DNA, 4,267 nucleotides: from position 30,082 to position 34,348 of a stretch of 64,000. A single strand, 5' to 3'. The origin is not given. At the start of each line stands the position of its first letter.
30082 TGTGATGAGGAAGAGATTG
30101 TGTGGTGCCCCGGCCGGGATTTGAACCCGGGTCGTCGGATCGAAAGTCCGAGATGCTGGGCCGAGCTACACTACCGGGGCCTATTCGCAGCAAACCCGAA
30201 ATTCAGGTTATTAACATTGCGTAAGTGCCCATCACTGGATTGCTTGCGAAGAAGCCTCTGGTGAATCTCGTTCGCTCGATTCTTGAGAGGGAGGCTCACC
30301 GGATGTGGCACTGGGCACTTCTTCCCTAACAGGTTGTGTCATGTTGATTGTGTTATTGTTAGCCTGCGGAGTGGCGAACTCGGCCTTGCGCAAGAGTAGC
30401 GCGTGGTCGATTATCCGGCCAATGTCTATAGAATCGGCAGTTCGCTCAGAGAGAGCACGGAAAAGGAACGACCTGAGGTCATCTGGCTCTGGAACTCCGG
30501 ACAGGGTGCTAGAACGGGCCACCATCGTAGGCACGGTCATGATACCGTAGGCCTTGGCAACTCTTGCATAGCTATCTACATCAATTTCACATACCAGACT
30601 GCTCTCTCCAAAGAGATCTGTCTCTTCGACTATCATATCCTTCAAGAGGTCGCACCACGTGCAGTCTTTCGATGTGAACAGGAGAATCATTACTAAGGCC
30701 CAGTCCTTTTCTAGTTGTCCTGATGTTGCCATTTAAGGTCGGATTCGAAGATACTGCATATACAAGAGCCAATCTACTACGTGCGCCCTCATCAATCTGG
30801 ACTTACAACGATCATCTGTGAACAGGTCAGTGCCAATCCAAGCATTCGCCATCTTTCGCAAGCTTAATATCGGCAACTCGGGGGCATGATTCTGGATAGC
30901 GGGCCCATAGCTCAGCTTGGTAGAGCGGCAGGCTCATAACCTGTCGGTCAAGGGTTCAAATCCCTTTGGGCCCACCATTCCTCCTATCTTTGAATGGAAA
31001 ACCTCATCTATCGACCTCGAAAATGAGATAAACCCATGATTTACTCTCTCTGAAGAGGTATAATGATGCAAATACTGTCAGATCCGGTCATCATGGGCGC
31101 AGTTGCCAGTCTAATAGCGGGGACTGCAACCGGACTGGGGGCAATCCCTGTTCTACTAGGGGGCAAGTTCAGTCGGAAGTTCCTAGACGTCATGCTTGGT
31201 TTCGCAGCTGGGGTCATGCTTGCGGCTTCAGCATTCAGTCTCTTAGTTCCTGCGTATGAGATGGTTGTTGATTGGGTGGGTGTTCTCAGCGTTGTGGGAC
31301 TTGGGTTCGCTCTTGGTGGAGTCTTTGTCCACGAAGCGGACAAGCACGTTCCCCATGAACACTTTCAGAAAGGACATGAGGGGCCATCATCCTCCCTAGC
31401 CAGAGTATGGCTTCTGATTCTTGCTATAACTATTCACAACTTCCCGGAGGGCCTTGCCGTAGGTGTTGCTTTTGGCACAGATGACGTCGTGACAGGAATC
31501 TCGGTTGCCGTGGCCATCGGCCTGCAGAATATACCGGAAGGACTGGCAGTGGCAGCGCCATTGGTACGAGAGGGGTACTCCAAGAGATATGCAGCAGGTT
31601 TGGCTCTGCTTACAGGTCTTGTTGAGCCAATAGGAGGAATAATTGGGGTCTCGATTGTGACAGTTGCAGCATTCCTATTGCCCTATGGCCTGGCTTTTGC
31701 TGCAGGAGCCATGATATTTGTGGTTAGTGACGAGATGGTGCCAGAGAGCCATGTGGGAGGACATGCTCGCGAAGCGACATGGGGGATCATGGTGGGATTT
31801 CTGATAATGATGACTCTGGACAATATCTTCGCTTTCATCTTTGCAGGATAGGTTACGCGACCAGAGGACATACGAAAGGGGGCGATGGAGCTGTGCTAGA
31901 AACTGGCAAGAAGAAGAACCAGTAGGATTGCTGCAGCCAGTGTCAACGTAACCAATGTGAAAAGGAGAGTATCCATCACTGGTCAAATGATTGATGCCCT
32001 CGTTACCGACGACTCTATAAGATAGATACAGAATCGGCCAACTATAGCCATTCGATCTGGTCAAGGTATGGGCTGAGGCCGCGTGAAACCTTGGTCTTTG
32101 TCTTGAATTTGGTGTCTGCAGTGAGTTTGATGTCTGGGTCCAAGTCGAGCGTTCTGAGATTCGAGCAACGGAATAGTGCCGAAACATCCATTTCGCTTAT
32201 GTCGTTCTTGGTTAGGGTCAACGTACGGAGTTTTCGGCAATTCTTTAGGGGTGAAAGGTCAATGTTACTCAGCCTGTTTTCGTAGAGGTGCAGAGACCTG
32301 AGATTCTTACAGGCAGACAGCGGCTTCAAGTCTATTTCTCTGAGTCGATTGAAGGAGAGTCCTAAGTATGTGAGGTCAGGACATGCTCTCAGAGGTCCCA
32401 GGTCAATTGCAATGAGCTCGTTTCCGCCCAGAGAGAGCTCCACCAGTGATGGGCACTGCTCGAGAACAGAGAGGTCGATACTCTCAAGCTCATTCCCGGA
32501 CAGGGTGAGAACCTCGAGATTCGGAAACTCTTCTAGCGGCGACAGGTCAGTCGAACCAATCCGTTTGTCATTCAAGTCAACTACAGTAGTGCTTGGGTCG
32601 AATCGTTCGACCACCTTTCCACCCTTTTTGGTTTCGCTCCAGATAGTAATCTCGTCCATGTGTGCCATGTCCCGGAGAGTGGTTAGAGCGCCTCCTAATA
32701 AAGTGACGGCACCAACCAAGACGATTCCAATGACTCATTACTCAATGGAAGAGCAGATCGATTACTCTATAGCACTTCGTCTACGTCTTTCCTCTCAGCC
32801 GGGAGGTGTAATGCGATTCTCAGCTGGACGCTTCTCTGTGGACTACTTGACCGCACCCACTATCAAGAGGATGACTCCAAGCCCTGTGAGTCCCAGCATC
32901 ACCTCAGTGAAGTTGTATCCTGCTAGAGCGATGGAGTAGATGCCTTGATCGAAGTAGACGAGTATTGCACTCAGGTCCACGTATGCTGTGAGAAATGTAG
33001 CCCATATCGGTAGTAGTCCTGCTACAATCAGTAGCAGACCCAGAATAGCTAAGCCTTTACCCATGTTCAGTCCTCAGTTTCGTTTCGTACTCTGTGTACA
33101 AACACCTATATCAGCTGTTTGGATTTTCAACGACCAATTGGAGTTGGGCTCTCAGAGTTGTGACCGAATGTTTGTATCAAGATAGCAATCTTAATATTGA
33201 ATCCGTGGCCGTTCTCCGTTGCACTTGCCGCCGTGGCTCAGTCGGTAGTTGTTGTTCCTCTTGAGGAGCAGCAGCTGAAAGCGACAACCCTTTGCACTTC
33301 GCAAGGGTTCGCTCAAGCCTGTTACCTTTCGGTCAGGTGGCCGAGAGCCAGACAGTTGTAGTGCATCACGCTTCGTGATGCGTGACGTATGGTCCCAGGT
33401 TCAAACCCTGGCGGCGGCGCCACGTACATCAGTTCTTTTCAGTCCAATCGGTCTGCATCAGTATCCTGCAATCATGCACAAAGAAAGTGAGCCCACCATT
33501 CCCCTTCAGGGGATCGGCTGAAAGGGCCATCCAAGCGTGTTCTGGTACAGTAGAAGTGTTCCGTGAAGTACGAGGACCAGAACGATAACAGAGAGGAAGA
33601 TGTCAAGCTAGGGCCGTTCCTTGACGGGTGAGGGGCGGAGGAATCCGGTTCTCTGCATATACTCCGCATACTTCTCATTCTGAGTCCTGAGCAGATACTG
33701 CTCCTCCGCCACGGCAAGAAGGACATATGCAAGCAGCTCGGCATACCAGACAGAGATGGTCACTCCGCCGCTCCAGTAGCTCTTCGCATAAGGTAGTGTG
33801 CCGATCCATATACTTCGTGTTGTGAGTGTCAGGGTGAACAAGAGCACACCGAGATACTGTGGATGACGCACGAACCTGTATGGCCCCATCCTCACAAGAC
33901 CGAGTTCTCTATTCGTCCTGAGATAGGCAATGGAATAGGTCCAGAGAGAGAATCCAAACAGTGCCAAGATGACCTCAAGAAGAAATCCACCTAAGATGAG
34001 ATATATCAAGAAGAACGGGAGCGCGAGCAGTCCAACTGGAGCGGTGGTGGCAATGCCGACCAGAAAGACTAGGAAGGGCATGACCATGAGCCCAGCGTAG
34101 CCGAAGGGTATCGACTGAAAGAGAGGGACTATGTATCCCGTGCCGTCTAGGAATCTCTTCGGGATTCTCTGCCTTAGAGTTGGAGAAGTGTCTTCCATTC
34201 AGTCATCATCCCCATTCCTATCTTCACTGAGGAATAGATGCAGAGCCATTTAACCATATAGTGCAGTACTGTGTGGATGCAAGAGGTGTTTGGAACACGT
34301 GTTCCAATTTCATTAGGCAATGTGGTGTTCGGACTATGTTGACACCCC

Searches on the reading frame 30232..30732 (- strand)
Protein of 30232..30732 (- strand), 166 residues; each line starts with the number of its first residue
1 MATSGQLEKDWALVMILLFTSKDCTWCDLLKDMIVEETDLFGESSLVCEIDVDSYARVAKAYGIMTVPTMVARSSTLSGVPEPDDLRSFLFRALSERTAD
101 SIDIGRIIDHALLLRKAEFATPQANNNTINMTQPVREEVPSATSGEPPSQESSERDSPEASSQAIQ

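Call 62: search_protein_families(library=pfam, proteins=[window:30232-30732:-])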
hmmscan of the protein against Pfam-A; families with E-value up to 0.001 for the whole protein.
window:30232-30732:- (166 aa): 1 family
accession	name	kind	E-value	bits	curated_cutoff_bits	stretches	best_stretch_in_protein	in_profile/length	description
PF00085.26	Thioredoxin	-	9.5e-05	22.8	23.5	1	15-71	21-77/103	Thioredoxin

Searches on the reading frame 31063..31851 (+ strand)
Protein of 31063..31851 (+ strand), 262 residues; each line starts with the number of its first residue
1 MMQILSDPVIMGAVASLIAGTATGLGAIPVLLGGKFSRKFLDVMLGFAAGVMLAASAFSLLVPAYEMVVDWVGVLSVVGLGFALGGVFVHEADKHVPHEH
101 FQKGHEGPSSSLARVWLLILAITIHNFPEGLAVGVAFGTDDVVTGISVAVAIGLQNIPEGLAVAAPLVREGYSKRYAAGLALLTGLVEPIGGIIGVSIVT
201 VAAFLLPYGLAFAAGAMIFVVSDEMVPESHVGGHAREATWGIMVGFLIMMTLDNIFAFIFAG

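Call 62: search_protein_families(library=pfam, proteins=[window:31063-31851:+])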
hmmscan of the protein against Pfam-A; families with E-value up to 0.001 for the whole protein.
window:31063-31851:+ (262 aa): 1 family
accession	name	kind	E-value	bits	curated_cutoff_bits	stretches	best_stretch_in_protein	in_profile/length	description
PF02535.28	Zip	-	3.3e-34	119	35.1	2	93-252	150-322/323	ZIP Zinc transporter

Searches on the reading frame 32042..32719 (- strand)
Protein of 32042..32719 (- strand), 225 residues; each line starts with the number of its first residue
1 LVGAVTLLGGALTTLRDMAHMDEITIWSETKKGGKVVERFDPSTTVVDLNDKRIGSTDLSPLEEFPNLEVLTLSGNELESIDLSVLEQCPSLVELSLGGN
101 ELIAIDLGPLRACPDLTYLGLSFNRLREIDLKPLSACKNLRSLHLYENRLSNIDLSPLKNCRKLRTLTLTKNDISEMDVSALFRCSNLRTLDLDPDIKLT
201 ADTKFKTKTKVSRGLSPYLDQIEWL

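Call 62: search_protein_families(library=pfam, proteins=[window:32042-32719:-])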
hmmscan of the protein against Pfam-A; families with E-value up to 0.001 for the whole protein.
window:32042-32719:- (225 aa): 9 families
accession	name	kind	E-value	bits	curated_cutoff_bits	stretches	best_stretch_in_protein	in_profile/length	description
PF12799.13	LRR_4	-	7.9e-23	80.4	27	4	66-105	1-39/44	Leucine Rich repeats (2 copies)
PF13855.12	LRR_8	-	2e-20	72.7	27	3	115-174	2-61/61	Leucine rich repeat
PF13306.12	LRR_5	-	1.2e-08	35.4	27.7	1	113-207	11-100/127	BspA type Leucine rich repeat region (6 copies)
PF13516.12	LRR_6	-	1.8e-07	31.1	23.4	0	160-175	1-16/24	Leucine Rich repeat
PF00560.39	LRR_1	-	4.1e-07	29.3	20.6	0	67-88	1-22/23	Leucine Rich Repeat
PF24758.1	LRR_At5g56370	-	1.3e-06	28.7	27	0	43-100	38-96/227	FBD-associated F-box protein At5g56370, LRR repeats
PF14580.12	LRR_9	-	4.5e-06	26.8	30.5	0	73-152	49-127/175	Leucine-rich repeat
PF23598.1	LRR_14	-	2.2e-05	23.9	40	0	130-193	14-77/353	Leucine-rich repeat region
PF23952.1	LRR_EndoS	-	0.00021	21.9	27.9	0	122-193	43-113/116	Endo-beta-N-acetylglucosaminidase EndoS LRR domain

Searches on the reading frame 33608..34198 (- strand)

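Call 62: search_protein_families(library=pfam, proteins=[window:33608-34198:-])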
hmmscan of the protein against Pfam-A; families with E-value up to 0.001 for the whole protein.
window:33608-34198:- (196 aa): 2 families
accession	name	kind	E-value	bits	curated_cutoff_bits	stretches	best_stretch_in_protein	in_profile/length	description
PF04140.19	ICMT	-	2.9e-06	28.1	24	1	65-126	3-63/95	Isoprenylcysteine carboxyl methyltransferase (ICMT) family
PF04191.18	PEMT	-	0.00019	22.2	25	1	66-132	9-75/105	Phospholipid methyltransferase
